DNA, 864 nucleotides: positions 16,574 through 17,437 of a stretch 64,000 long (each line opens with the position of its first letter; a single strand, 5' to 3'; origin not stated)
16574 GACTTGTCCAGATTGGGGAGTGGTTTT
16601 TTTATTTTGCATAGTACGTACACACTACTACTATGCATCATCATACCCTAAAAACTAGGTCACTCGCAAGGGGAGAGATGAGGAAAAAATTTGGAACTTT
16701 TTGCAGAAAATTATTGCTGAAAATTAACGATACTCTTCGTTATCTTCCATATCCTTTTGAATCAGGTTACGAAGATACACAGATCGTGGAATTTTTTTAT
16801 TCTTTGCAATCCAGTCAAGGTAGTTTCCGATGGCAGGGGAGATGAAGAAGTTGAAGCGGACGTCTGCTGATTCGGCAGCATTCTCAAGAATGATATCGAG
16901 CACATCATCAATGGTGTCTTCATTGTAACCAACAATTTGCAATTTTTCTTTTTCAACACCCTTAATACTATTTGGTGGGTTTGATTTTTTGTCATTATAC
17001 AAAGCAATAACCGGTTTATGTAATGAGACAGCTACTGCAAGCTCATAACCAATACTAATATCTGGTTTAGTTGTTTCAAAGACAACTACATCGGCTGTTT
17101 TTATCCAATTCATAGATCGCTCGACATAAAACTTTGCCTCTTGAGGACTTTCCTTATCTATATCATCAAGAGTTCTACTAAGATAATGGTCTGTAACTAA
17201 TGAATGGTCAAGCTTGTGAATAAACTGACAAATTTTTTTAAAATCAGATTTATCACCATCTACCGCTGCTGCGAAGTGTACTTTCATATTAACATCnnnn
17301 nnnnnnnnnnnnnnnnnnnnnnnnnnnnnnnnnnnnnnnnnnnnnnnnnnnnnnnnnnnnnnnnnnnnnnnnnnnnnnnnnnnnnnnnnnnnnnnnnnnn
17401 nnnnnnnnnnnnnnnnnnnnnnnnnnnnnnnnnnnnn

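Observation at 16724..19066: AT-rich three-gene insert in the pilus locus: two DNPH1/NDT-like-RHH fusion paralogs (one catalytic, one Glu-less) flanking a PNP-family gene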

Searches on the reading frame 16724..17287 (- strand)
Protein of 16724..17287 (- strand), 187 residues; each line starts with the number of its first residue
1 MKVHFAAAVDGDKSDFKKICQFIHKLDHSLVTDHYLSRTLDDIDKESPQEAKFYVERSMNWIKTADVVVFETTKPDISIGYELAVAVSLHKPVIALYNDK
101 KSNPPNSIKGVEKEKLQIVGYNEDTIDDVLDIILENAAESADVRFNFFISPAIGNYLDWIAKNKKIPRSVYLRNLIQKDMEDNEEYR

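Call 3: search_protein_families(library=pfam, proteins=[window:16724-17287:-], max_evalue=1)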
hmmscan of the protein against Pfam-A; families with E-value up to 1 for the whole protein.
window:16724-17287:- (187 aa): 3 families
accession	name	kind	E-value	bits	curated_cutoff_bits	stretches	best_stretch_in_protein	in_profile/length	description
PF05014.21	Nuc_deoxyrib_tr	-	3e-09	37.5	28.8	1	22-103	23-103/117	Nucleoside 2-deoxyribosyltransferase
PF15891.11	Nuc_deoxyri_tr2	-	0.055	14.3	30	1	44-98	47-103/105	Nucleoside 2-deoxyribosyltransferase like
PF18306.6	LDcluster4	-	0.17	11.9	26.3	1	56-102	85-125/151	SLOG cluster4 family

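Call 4: search_protein_families(library=ncbifam, proteins=[window:16724-17287:-], max_evalue=1)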
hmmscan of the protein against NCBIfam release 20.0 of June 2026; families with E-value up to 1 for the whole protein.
window:16724-17287:- (187 aa): 4 families
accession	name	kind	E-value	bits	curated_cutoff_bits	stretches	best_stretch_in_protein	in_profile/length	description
NF048013.1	toxin_DarT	equivalog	0.0052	16.5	150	1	15-72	120-177/204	type II toxin-antitoxin system toxin DNA ADP-ribosyl transferase DarT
NF048017.1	antitoxin_RelB_like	equivalog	0.1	12.9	50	1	151-186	4-39/70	type II toxin-antitoxin system RelB family antitoxin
NF058586.1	HNHNucHlpB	equivalog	0.11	13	130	0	17-65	37-82/99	HNH nuclease-like protein HlpB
NF011645.0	PRK15063.1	equivalog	0.12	11.2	562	1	54-93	268-307/430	isocitrate lyase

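Call 5: search_protein_families(library=padloc, proteins=[window:16724-17287:-], max_evalue=1)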
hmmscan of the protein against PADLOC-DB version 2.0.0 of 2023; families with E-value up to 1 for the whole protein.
window:16724-17287:- (187 aa): 1 family
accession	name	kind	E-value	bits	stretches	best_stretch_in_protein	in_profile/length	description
PDLC00418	ThsB1|ThsB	-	0.0014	16.5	1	44-131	47-132/155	TIR-like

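Call 7: search_solved_structures(query=window:16724-17287:-, max_evalue=10, show_alignments=3)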
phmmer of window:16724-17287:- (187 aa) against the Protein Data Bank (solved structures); distinct sequences matched with E-value up to 10: 15.
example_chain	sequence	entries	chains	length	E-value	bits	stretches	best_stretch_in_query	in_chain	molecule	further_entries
4fyh_A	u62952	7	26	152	1.5e-15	60.7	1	3-135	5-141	Deoxyribonucleoside 5'-monophosphate N-glycosidase | 2'-deoxynucleoside 5'-phosphate N-hydrolase 1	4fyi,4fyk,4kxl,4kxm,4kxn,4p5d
2klh_A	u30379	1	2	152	1.5e-15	60.7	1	3-135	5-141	c-Myc-responsive protein Rcl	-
2khz_A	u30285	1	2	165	2.6e-15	59.9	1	3-135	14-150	c-Myc-responsive protein Rcl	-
8rps_C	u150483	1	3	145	4.1e-11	46.3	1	4-134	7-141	2'-deoxynucleoside 5'-phosphate N-hydrolase 1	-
8rpt_B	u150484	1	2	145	4.1e-11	46.3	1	4-134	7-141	2'-deoxynucleoside 5'-phosphate N-hydrolase 1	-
9i3q_A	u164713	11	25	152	4.4e-11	46.1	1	4-135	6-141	5-hydroxymethyl-dUMP N-hydrolase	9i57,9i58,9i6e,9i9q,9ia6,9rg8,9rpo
4p5e_A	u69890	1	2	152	5.6e-11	45.8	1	4-135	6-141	2'-deoxynucleoside 5'-phosphate N-hydrolase 1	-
9da1_A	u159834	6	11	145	5.6e-11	45.8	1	4-134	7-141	5-hydroxymethyl-dUMP N-hydrolase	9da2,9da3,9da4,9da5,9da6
8os9_A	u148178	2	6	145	5.6e-11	45.8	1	4-134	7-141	2'-deoxynucleoside 5'-phosphate N-hydrolase 1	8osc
8rqd_C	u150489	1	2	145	8.9e-11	45.1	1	8-134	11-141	2'-deoxynucleoside 5'-phosphate N-hydrolase 1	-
8qhr_A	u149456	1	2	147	1.1e-10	44.8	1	4-134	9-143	2'-deoxynucleoside 5'-phosphate N-hydrolase 1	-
8qhq_A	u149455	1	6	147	1.6e-10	44.3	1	4-134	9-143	2'-deoxynucleoside 5'-phosphate N-hydrolase 1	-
2a0k_A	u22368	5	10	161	0.0085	19.2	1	56-122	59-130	Nucleoside 2-deoxyribosyltransferase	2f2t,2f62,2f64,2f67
2gzx_A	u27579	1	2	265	0.19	14.8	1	112-155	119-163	putative TatD related DNase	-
6l25_A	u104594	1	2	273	0.19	14.8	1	112-155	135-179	Deoxyribonuclease YcfH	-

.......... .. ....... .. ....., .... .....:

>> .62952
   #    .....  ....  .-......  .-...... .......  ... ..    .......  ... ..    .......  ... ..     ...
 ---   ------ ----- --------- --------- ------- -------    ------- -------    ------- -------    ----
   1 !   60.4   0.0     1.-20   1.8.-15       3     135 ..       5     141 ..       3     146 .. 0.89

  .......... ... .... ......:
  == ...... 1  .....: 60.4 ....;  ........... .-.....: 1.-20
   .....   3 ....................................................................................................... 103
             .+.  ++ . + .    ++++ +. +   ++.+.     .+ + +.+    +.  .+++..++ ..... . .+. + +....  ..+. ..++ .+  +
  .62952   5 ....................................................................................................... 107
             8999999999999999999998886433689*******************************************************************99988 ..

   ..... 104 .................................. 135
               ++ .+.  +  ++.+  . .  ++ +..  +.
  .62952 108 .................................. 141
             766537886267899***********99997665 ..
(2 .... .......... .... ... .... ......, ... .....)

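Call 10: find_homologous_proteins(query=window:16724-17287:-, max_evalue=0.001)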
Query window:16724-17287:- (187 aa): 439 proteins with E <= 0.001 among 508 candidates; the best 120 are listed.
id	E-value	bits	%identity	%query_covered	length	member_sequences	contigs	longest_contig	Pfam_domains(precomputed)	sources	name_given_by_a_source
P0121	9.2e-119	412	100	100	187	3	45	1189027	PF05014.22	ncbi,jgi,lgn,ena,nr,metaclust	ncbi:MAG: hypothetical protein GW762_03130 [Candidatus Pacebacteria bacterium]|nr:hypothetical prote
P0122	2.2e-104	365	87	100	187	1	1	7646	PF05014.22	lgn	-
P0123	1.5e-103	362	88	100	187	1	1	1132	PF05014.22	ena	-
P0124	3.2e-99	348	84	100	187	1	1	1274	PF05014.22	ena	-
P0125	1.5e-88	313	73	100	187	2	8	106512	PF05014.22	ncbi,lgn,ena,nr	ncbi:MAG: hypothetical protein H6773_03205 [Pseudomonadales bacterium]|nr:hypothetical protein [Cand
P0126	2.5e-87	309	74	100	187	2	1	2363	PF05014.22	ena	-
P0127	7.1e-85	301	71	100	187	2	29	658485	PF05014.22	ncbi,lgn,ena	-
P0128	3.2e-81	289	67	100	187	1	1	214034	PF05014.22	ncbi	-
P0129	3.3e-73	263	60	99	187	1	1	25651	PF05014.22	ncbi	ncbi:MAG: hypothetical protein WAU07_02955 [Microgenomates group bacterium]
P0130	5.4e-73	263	60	99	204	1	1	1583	PF05014.22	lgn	-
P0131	6.7e-72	259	59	100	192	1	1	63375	-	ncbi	-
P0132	1.7e-71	258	61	99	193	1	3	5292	-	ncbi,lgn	-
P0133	3.7e-68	247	60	100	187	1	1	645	PF05014.22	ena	-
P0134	6.7e-68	246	56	99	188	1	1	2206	PF05014.22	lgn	-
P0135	9.5e-68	245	56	99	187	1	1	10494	PF05014.22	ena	-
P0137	4.2e-67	243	70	81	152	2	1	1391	PF05014.22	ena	-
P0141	3.8e-64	234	54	100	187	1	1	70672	PF05014.22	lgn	-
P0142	4.9e-64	233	55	99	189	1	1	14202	PF05014.22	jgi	jgi:hypothetical protein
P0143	1.9e-62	228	53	99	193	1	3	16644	PF05014.22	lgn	-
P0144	4.8e-62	227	54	100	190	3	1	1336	PF05014.22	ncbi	-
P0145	7.3e-62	226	56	99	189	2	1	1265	PF05014.22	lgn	-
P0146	7.2e-61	223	53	99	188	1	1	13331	PF05014.22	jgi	jgi:hypothetical protein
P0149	4.7e-59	217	53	99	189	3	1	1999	PF05014.22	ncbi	-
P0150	5.0e-59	217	52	99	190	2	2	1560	PF05014.22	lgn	-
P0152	2.6e-58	215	51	97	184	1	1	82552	PF05014.22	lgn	-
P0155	4.5e-57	211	49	99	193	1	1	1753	PF05014.22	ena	-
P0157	1.7e-56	209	51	99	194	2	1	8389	PF05014.22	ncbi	-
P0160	1.8e-55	206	49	95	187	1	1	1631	PF05014.22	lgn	-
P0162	3.3e-53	198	48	100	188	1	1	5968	PF05014.22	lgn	-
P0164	1.5e-52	196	48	99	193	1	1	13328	PF05014.22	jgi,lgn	jgi:hypothetical protein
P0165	2.1e-52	196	48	99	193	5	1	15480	PF05014.22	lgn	-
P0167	2.5e-51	192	48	99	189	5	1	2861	PF05014.22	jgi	jgi:nucleoside 2-deoxyribosyltransferase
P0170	1.4e-49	186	45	98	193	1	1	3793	PF05014.22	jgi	jgi:nucleoside 2-deoxyribosyltransferase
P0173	2.1e-49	186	47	100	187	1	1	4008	PF05014.22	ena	-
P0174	2.8e-48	182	47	99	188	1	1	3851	PF05014.22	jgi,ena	-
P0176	6.8e-46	174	44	99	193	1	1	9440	PF05014.22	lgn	-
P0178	9.0e-45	171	47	99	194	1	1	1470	PF05014.22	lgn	-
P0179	6.8e-44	168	44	96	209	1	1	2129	PF05014.22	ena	-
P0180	5.8e-43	165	44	99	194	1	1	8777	PF05014.22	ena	-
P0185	2.3e-41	160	42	99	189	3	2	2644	PF05014.22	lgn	-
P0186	2.7e-41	159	43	99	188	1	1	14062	PF05014.22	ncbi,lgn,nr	ncbi:MAG: hypothetical protein U9O78_03390 [Patescibacteria group bacterium]|nr:hypothetical protein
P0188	1.0e-40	157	41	100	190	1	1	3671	PF05014.22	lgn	-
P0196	8.3e-40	154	46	99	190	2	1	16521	PF05014.22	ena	-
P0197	2.0e-39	153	39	99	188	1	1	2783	PF05014.22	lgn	-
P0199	2.8e-39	153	42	100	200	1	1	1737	PF05014.22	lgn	-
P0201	5.5e-39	152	42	99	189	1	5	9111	PF05014.22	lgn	-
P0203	1.5e-38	150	44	99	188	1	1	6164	PF05014.22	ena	-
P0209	3.2e-38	149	43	99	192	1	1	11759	PF05014.22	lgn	-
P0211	4.5e-38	149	43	99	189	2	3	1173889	-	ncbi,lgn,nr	ncbi:MAG: hypothetical protein BroJett025_01740 [Patescibacteria group bacterium]|nr:MAG: hypothetic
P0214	5.8e-38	148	41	99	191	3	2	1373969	-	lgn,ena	-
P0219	7.0e-38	148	41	100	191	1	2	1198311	PF05014.22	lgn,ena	-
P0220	9.3e-38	148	43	99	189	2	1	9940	PF05014.22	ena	-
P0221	9.5e-38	148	39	99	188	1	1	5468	PF05014.22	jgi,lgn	jgi:hypothetical protein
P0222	9.5e-38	148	44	99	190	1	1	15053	PF05014.22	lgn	-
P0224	2.5e-37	146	44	99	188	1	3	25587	PF05014.22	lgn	-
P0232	5.2e-37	145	45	99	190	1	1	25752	PF05014.22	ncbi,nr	ncbi:hypothetical protein KA082_00955 [Candidatus Woesebacteria bacterium]|nr:hypothetical protein [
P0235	6.2e-37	145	37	94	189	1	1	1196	PF05014.22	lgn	-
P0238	7.9e-37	145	42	99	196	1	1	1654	PF05014.22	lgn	-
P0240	8.9e-37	145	38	99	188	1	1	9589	PF05014.22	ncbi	-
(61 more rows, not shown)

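Call 24: find_encoding_contigs(protein=P0211, flank=6000, max_places=2)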
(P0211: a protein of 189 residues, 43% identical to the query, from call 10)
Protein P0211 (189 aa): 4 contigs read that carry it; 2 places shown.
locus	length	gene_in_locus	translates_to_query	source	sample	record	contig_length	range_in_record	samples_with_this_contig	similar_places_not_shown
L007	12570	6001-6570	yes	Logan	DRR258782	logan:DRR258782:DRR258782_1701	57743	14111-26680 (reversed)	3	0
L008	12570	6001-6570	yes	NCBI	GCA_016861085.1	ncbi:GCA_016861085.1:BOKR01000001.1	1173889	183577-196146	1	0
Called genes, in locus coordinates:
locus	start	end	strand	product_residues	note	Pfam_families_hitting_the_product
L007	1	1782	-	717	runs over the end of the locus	PF12228:DUF3604 (weak)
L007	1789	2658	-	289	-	-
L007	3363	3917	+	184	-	PF00583:Acetyltransf_1 (weak)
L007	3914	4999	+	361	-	PF05343:Peptidase_M42 (faint), PF01546:Peptidase_M20, PF07687:M20_dimer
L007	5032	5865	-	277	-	PF13489:Methyltransf_23 (weak), PF08242:Methyltransf_12 (weak), PF13649:Methyltransf_25 (weak)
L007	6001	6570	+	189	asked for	-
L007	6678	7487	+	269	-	-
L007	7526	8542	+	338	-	PF11104:PilM_2, PF14450:FtsA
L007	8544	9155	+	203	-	-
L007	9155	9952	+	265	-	PF04350:PilO (faint), PF10741:T2SSM_b (faint)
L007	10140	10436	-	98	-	PF13083:KH_KhpA-B, PF00013:KH_1 (weak)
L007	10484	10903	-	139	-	PF00886:Ribosomal_S16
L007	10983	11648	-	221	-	PF22935:RM44_endonuclase (weak), PF14622:Ribonucleas_3_3, PF00636:Ribonuclease_3, PF00035:dsrm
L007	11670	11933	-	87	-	-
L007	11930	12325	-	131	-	PF01029:NusB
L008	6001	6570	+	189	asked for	-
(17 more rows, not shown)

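Call 25: find_encoding_contigs(protein=P0214, flank=6000, max_places=2)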
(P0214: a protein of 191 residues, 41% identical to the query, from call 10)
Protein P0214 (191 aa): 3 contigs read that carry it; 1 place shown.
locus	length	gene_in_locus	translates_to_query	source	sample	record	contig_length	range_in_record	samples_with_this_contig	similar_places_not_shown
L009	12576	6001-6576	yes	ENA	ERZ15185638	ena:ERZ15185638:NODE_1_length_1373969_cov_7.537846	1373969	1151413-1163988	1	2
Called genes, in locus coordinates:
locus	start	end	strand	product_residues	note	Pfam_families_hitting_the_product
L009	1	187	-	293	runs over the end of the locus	PF04350:PilO (faint)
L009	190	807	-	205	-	-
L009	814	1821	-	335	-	PF11104:PilM_2, PF25216:Volactin, PF14450:FtsA (weak)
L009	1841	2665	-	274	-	-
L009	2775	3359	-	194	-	-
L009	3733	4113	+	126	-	-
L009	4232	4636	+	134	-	-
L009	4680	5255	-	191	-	-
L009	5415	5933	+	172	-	PF00383:dCMP_cyt_deam_1, PF14437:MafB19-deam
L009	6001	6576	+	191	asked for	-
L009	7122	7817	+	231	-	-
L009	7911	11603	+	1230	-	PF01551:Peptidase_M23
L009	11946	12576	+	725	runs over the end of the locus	PF08239:SH3_3 (faint)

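Call 43: find_related_loci(query=A2, collection=metagenome_contigs, flank=7000)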
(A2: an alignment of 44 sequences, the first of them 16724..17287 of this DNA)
Query A2 (187 aa) in metagenome_contigs; peptide patterns used: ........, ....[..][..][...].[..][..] (x = any residue, [..] = any of these).
593 stretches matched a pattern; 329 encode a relative of the query (tblastn E <= 1e-3); the best 80 are kept; 80 distinct loci.
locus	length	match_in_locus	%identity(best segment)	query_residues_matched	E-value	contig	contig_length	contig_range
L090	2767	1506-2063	51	1-186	9e-65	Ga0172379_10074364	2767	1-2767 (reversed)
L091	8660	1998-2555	51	1-186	2e-64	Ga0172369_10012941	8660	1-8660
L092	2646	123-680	50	1-186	6e-64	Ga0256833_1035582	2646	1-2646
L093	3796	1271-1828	47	1-186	2e-62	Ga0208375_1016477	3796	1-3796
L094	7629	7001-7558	49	1-186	3e-62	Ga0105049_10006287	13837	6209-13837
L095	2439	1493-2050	49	1-186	6e-63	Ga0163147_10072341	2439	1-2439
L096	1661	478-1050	47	1-186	8e-63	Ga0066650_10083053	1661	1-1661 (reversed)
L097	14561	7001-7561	50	1-187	1e-60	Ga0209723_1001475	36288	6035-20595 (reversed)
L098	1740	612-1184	47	1-186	9e-63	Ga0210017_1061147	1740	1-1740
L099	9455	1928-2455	49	1-176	2e-60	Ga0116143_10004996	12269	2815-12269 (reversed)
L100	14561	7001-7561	51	1-187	1e-59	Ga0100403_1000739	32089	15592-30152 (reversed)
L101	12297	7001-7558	47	1-186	2e-58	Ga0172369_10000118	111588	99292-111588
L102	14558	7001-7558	47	1-186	2e-58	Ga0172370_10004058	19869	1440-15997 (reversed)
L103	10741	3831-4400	45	1-187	3e-57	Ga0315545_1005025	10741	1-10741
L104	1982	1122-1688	46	1-186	1e-57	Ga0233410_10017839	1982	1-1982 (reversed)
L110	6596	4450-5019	42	1-186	2e-49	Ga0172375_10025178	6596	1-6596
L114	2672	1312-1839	43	1-172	7e-47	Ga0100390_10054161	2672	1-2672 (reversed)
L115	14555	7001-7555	44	1-186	5e-46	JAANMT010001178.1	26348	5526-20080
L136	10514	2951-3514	37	1-186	2e-41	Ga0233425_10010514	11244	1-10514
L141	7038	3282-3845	39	1-186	4e-41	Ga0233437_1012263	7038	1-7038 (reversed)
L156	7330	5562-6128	40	1-186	8e-40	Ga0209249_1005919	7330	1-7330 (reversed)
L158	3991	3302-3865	38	1-186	2e-39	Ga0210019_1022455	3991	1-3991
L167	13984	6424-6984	42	1-186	1e-38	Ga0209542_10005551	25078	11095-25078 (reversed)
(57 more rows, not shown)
